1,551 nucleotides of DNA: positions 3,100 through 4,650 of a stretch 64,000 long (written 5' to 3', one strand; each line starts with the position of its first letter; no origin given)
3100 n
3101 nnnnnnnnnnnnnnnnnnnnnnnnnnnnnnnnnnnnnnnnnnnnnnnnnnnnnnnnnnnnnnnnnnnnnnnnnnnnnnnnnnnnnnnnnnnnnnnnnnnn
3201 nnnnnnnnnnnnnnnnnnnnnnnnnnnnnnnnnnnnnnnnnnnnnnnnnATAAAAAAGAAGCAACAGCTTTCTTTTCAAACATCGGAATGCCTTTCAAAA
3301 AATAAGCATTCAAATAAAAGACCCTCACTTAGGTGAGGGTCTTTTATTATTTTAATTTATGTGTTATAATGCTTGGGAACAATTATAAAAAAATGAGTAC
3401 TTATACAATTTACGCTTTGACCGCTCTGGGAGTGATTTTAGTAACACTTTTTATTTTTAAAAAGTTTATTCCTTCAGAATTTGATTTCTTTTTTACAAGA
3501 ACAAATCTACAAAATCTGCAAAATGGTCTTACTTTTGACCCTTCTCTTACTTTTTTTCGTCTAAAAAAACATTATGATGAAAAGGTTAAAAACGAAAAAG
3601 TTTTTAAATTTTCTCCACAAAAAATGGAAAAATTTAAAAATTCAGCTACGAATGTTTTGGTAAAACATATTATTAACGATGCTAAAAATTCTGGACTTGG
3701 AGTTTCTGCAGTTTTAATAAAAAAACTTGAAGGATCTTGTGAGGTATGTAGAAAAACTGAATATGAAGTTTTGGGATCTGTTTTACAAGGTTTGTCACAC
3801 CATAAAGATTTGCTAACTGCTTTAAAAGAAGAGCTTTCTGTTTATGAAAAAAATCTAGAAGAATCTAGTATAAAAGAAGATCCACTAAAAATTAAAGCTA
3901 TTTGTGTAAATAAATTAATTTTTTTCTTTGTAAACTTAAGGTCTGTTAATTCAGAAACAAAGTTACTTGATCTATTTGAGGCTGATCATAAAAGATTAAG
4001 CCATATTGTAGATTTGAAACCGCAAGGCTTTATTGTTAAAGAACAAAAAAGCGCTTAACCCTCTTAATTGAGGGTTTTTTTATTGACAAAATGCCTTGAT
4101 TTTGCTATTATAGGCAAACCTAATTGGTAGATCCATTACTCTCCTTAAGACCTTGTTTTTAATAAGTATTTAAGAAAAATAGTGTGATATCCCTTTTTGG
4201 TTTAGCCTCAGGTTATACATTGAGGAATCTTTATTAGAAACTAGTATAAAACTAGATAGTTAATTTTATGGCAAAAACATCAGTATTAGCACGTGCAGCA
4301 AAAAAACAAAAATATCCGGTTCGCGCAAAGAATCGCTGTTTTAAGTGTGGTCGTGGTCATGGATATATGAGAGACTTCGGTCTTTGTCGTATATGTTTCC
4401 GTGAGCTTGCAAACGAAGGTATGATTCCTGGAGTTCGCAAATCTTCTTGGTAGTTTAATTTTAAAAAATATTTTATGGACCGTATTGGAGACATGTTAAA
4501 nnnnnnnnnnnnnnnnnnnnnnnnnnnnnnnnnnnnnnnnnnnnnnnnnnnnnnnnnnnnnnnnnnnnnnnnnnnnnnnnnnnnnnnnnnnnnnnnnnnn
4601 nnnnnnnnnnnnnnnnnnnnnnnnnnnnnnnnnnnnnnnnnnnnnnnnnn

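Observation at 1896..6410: Rearranged spc operon with a foreign gene, its own promoter and terminator inserted between rplE and rpsN; L29 and L30 absent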

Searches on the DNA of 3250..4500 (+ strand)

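Call 6: search_rna_families(source=window, start=3250, end=4500, threshold=evalue, max_evalue=10)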
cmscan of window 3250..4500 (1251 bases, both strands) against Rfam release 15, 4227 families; matches with E-value up to 10: 70.
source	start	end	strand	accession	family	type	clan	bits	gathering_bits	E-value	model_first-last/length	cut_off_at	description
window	3312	3386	-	RF00506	Thr_leader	Cis-reg; leader;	-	34.7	55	0.0002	1-118/118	no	Threonine operon leader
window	3313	3410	-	RF01859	Phe_leader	Cis-reg; leader;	-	33.1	55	0.0024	1-125/125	no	Phenylalanine leader peptide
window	3288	3353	+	RF02371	PyrG_leader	Cis-reg; leader;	-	29.3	65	0.16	1-78/78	no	PyrG leader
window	3311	3384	-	RF02064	STnc370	Gene; sRNA;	-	28.7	54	0.2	1-71/71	no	Enterobacterial sRNA STnc370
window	3254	3381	-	RF02618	SSRC34_2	Gene; sRNA;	-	27.2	48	0.055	1-125/125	no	Streptococcus sRNA 34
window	3308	3388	-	RF02075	STnc230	Gene; sRNA;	-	27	50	0.19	1-83/83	no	Enterobacterial sRNA STnc230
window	3279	3363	+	RF02621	BSnc120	Gene; sRNA;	-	26.7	114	0.0014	1-88/88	no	Brucella sRNA 120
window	3305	3416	-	RF00121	MicC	Gene; sRNA;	-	26.5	90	0.21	1-123/123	no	MicC RNA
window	3293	3348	+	RF01859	Phe_leader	Cis-reg; leader;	-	25.8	55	0.098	1-125/125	no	Phenylalanine leader peptide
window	3286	3358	+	RF02362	Yfr10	Gene; sRNA;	-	25.5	43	0.33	1-78/78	no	Cyanobacterial functional RNA 10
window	3287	3362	+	RF01770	rimP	Cis-reg; leader;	-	25.1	47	0.17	1-102/102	no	Gammaprotebacteria rimP leader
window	3947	4081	+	RF02452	ncr1575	Gene; sRNA;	-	24.9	60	0.47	1-212/212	no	Bacillus sRNA ncr1575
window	4012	4083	+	RF01859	Phe_leader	Cis-reg; leader;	-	24.1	55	0.23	1-125/125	no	Phenylalanine leader peptide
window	3303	3370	-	RF02362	Yfr10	Gene; sRNA;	-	24.1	43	0.65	1-78/78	no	Cyanobacterial functional RNA 10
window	3316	3396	-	RF02607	AbsR25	Gene; sRNA;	-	23.5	47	0.19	1-164/164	no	Acinetobacter sRNA 25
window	3250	3357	+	RF00557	L10_leader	Cis-reg; leader;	-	18.8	44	2.2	63-138/138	5'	Ribosomal protein L10 leader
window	3250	3360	+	RF02815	Lig_thermometer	Cis-reg; thermoregulator;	-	18.7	51.5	7.8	68-205/205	5'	Lig 5' UTR thermometer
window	3250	3367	-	RF02577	tsr24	Gene; sRNA;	-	18.4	50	0.16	1-131/238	3'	S. aureus tsr24 small RNA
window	3250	3355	+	RF00558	L20_leader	Cis-reg; leader;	-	18.2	58.7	1.3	1-127/127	no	Ribosomal protein L20 leader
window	4027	4192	+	RF02895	S414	Gene; sRNA;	-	17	45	9.4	1-175/175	no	Staphylococcus sRNA 414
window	3250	3358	-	RF02842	RefA1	Gene; sRNA;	-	15.1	94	2.1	1-115/222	3'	Enterococcus sRNA A1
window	3250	3350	+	RF02637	EF0408_EF0409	Gene; sRNA;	-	14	440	0.61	65-412/412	5'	Enterococcus sRNA EF0408_EF0409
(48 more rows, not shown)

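Call 43: build_rna_model(alignment_id=A2, structure=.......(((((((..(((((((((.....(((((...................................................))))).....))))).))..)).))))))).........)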
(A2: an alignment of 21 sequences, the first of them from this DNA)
Model R1 built from alignment A2 (21 sequences, 125 columns); structure: as given.
model positions 95; base pairs 21; branch points 0; effective number of sequences 8.78; information 0.602 bits per position. Calibrated on 0.2 Mb of random sequence (short: E-values are rough).
structure used (alignment columns):
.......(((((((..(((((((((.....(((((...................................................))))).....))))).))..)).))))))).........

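Call 44: search_with_rna_model(model_id=R1, sources=[window, L002, L003, L004, L005, L006, L007, L008, L009, L010, L011, L012, L013, L014, L015, L016, L017, L018, L019, L020, L021, L022, L023, L024, L025, L026, L027, L028, L029, L030, L031, L032, L033, L034, L035, L036, L037, L038, L039, L040, L041, L042, L043, L044, L045, L046, L047, L048, L049, L050, L051, L052, L053, L054, L055, L056, L057, L058, L059, L060, L061, L062, L063, L064, L065, L066, L067, L068, L069, L070, L071, L072, L073, L074, L075], max_evalue=1, make_alignment=true)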
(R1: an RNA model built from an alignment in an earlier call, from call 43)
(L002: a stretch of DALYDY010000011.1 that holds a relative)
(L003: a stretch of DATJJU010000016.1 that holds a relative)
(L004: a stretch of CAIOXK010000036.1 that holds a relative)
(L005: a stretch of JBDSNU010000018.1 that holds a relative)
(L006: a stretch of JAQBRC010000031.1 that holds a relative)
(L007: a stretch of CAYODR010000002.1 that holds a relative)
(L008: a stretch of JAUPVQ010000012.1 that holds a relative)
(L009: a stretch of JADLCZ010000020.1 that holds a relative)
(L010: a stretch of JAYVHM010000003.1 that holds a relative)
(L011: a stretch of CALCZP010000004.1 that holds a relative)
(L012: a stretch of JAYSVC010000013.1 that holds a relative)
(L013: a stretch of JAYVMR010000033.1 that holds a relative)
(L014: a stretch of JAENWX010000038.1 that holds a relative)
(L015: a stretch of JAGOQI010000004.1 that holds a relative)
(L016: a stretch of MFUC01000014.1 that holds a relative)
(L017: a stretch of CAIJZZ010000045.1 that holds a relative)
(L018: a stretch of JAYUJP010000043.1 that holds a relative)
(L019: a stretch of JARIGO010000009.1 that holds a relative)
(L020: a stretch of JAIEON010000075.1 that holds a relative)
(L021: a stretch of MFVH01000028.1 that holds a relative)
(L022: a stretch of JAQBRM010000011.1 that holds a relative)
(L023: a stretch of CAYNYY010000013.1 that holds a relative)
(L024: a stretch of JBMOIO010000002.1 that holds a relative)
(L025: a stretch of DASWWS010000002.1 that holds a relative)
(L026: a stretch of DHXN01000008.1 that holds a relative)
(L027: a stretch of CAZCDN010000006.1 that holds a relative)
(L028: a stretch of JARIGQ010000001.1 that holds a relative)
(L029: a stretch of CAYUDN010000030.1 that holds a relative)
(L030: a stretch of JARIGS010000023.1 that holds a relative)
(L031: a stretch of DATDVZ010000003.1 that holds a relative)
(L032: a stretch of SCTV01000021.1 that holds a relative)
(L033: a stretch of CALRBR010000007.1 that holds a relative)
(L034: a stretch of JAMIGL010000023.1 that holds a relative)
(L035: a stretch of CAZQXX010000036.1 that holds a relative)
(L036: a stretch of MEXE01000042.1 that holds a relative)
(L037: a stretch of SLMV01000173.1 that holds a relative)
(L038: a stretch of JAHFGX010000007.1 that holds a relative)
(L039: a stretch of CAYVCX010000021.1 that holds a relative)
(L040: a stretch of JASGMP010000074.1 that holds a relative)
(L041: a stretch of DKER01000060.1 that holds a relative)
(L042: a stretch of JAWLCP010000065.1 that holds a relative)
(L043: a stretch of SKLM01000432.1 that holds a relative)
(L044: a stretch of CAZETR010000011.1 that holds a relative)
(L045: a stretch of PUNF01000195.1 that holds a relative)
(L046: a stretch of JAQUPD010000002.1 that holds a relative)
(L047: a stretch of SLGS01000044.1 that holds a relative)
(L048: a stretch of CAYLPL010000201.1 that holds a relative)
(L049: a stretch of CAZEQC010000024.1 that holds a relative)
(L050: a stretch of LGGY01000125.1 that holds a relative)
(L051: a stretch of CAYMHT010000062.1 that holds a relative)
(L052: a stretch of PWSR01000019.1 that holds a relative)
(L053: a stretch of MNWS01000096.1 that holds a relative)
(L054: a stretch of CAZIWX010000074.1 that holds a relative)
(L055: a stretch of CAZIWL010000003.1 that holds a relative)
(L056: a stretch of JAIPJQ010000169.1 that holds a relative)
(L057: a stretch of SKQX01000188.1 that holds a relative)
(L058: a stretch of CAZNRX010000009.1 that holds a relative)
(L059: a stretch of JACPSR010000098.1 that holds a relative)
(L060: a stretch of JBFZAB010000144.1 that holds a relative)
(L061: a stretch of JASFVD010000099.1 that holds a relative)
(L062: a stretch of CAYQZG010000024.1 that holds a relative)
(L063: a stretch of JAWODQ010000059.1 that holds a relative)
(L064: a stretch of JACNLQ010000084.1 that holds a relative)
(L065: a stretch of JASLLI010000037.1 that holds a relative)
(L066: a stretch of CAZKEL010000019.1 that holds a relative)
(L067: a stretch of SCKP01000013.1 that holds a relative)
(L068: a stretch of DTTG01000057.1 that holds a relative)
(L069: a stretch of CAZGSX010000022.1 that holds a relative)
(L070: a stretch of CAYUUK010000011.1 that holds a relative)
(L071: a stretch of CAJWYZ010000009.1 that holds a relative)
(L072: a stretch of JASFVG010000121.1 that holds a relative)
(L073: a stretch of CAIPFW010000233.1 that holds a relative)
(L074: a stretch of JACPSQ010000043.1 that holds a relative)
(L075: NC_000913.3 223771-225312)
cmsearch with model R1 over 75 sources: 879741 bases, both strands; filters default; matches with E-value up to 1: 21.
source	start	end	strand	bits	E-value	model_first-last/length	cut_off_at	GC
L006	7838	7928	+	79.5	3.4e-14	1-95/95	no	0.35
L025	7243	7334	+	76.5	1.6e-13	1-95/95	no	0.41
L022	6616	6706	+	75.3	3e-13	1-95/95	no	0.38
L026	8424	8526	+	72.5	1.3e-12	1-95/95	no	0.41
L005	9555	9645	+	72.4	1.3e-12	1-95/95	no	0.38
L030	7097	7198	+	72.4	1.4e-12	1-95/95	no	0.37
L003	7736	7829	+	72.4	1.4e-12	1-95/95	no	0.35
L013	2145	2250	+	71.8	1.8e-12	1-95/95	no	0.35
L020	1766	1857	+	70.4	3.9e-12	1-95/95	no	0.42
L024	6624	6741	+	65.2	5.6e-11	1-95/95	no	0.53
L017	8247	8329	+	63.2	1.6e-10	1-95/95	no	0.28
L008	7111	7196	+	61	5.1e-10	1-95/95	no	0.37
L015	8081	8171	+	60.4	6.6e-10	1-95/95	no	0.42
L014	4765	4869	+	59.3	1.2e-09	1-95/95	no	0.46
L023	8378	8467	+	58.9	1.5e-09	1-95/95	no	0.36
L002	7348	7439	+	56.5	5.2e-09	1-95/95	no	0.28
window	4115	4206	+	54.8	1.2e-08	1-95/95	no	0.3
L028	9246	9326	+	51.3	7.8e-08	1-95/95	no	0.44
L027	7133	7229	+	50.5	1.1e-07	1-95/95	no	0.35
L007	7578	7668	+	46.3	1e-06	1-95/95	no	0.31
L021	7986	8076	+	45.8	1.3e-06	1-95/95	no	0.45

Alignment A3: 21 matches aligned to the model, 139 columns, each read 5' to 3' on its own strand. Consensus structure (alignment columns), stored with it:
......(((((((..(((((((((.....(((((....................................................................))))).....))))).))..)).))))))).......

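Call 74: search_with_rna_model(model_id=R1, sources=[L076, L077, L078, L079, L080, L081, L082, L083, L084, L085, L086, L087, L088, L089, L090, L091, L016], max_evalue=1, show_alignments=4)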
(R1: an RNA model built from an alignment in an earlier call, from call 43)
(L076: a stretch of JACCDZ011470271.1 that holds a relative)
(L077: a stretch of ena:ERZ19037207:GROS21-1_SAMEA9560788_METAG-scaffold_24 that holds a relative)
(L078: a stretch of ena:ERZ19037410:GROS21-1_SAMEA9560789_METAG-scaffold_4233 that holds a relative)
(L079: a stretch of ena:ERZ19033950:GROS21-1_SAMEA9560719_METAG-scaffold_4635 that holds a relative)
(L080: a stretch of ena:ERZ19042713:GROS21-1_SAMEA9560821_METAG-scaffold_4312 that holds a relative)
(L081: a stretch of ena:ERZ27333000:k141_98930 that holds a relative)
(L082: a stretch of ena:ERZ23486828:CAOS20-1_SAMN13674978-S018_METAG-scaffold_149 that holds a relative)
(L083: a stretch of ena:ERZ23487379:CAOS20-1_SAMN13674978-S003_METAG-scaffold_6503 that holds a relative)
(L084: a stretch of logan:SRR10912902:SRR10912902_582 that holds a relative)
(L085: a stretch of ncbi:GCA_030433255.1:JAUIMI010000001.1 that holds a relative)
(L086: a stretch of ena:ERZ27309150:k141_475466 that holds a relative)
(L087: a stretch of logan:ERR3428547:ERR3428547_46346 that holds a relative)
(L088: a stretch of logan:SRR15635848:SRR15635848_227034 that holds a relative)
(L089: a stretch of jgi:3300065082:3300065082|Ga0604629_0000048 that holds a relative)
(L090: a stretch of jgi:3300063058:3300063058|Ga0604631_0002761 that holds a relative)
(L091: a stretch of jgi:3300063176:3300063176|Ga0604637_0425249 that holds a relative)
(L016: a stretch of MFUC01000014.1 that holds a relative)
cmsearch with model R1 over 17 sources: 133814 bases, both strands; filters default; matches with E-value up to 1: 9.
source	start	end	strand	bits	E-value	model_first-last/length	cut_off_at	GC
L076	221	312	+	56.5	7.9e-10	1-95/95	no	0.28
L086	4589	4679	+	46.1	1.7e-07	1-95/95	no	0.36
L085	4589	4679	+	45.9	1.9e-07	1-95/95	no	0.35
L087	4589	4679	+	45.9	1.9e-07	1-95/95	no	0.35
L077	4677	4763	+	39.6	4.9e-06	1-95/95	no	0.4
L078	4252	4338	+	39.6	4.9e-06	1-95/95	no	0.4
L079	4056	4142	+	39.6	4.9e-06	1-95/95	no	0.4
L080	3507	3593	+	39.6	4.9e-06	1-95/95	no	0.4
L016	7084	7236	+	18.6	0.26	1-95/95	no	0.32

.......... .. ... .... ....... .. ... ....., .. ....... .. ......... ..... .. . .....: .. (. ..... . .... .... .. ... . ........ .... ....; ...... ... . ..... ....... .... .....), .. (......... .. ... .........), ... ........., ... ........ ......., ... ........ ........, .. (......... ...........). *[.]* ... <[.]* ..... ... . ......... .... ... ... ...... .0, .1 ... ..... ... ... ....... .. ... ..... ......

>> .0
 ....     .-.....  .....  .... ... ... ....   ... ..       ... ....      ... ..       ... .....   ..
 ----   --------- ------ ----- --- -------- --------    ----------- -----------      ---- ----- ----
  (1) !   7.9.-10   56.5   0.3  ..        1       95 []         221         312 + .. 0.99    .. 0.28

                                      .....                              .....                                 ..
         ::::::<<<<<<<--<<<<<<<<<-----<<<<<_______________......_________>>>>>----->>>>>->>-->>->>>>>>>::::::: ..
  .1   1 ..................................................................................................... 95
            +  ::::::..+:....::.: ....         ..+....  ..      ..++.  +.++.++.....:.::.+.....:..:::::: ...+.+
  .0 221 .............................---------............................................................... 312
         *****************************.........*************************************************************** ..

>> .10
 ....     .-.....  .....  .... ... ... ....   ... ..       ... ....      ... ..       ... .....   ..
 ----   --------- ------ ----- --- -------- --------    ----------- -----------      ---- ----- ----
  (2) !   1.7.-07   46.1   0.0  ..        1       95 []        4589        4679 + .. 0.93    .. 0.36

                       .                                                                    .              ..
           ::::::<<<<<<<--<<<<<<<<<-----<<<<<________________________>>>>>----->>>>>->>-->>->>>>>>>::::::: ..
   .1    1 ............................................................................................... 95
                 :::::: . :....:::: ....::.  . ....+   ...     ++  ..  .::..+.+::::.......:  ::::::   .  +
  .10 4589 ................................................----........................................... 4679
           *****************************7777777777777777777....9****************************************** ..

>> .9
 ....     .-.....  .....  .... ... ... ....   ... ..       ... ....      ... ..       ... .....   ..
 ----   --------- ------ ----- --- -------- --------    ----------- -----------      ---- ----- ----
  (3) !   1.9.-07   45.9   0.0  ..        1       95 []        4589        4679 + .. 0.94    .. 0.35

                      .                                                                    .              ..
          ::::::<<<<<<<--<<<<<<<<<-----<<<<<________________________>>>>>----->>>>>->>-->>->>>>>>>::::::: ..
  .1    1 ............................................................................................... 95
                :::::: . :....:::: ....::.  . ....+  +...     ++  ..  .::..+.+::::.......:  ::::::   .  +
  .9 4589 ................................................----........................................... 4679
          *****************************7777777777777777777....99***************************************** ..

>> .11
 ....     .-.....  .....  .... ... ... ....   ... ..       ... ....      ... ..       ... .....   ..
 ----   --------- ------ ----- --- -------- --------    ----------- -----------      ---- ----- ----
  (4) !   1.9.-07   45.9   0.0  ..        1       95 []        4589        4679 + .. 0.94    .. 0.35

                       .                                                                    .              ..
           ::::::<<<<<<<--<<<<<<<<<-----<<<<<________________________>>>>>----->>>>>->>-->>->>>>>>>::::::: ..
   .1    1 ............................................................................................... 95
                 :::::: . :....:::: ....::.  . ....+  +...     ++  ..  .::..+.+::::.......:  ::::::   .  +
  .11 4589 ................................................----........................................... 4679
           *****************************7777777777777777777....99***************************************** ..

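Call 85: search_with_rna_model(model_id=R1, sources=[window, L002, L003, L005, L006, L007, L008, L013, L014, L015, L016, L017, L020, L021, L022, L023, L024, L025, L026, L027, L028, L030, L031, L077, L081, L086, L089, L092, L094, L095, L096, L098], max_evalue=1, make_alignment=true)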
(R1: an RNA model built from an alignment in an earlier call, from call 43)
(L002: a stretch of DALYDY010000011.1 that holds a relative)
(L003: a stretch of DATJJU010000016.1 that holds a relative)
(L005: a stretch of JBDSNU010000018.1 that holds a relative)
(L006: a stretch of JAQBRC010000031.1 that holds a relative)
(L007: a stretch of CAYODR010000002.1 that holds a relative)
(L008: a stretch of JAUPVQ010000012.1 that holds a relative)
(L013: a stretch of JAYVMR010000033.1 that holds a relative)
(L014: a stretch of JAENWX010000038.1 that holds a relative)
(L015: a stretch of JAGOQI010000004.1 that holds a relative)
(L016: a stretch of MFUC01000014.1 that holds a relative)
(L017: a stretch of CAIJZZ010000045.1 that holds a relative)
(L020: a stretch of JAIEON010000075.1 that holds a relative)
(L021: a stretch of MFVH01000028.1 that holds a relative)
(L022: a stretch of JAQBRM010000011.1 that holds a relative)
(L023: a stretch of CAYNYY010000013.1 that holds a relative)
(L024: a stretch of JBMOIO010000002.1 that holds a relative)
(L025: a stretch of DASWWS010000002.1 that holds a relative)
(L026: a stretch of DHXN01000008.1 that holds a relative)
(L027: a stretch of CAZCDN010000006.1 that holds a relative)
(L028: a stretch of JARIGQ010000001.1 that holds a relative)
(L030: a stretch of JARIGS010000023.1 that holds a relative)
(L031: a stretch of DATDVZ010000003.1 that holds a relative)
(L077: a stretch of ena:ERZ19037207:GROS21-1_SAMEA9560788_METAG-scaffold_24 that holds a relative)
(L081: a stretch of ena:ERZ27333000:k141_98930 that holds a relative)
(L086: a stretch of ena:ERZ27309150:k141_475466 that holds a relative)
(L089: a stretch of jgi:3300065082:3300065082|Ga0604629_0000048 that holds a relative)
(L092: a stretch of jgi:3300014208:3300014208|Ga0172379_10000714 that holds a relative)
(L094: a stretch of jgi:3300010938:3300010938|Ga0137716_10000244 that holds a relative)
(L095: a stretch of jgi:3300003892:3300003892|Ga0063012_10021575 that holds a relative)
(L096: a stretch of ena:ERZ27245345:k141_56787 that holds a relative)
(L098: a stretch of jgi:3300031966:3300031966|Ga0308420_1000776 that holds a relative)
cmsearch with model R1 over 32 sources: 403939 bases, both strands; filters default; matches with E-value up to 1: 27.
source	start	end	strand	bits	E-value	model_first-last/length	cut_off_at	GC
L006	7838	7928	+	79.5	1.6e-14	1-95/95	no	0.35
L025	7243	7334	+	76.5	7.2e-14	1-95/95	no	0.41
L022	6616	6706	+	75.3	1.4e-13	1-95/95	no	0.38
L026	8424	8526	+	72.5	5.9e-13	1-95/95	no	0.41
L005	9555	9645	+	72.4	6.2e-13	1-95/95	no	0.38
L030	7097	7198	+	72.4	6.3e-13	1-95/95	no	0.37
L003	7736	7829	+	72.4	6.3e-13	1-95/95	no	0.35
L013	2145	2250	+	71.8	8.4e-13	1-95/95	no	0.35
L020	1766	1857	+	70.4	1.8e-12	1-95/95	no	0.42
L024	6624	6741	+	65.2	2.6e-11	1-95/95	no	0.53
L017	8247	8329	+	63.2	7.3e-11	1-95/95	no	0.28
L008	7111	7196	+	61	2.3e-10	1-95/95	no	0.37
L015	8081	8171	+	60.4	3e-10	1-95/95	no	0.42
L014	4765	4869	+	59.3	5.4e-10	1-95/95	no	0.46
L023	8378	8467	+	58.9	6.7e-10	1-95/95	no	0.36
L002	7348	7439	+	56.5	2.4e-09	1-95/95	no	0.28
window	4115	4206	+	54.8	5.6e-09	1-95/95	no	0.3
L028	9246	9326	+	51.3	3.6e-08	1-95/95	no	0.44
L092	3680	3772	+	50.5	5.1e-08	1-95/95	no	0.3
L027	7133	7229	+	50.5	5.2e-08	1-95/95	no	0.35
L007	7578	7668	+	46.3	4.6e-07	1-95/95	no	0.31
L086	4589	4679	+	46.1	5.2e-07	1-95/95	no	0.36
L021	7986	8076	+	45.8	5.9e-07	1-95/95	no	0.45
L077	4677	4763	+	39.6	1.5e-05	1-95/95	no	0.4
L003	7735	7827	-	19.6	0.48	1-95/95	no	0.35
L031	6432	6524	-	19.4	0.54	1-95/95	no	0.28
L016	7084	7236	+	18.6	0.79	1-95/95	no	0.32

Alignment A6: 27 matches aligned to the model, 216 columns, each read 5' to 3' on its own strand. Consensus structure (alignment columns), stored with it:
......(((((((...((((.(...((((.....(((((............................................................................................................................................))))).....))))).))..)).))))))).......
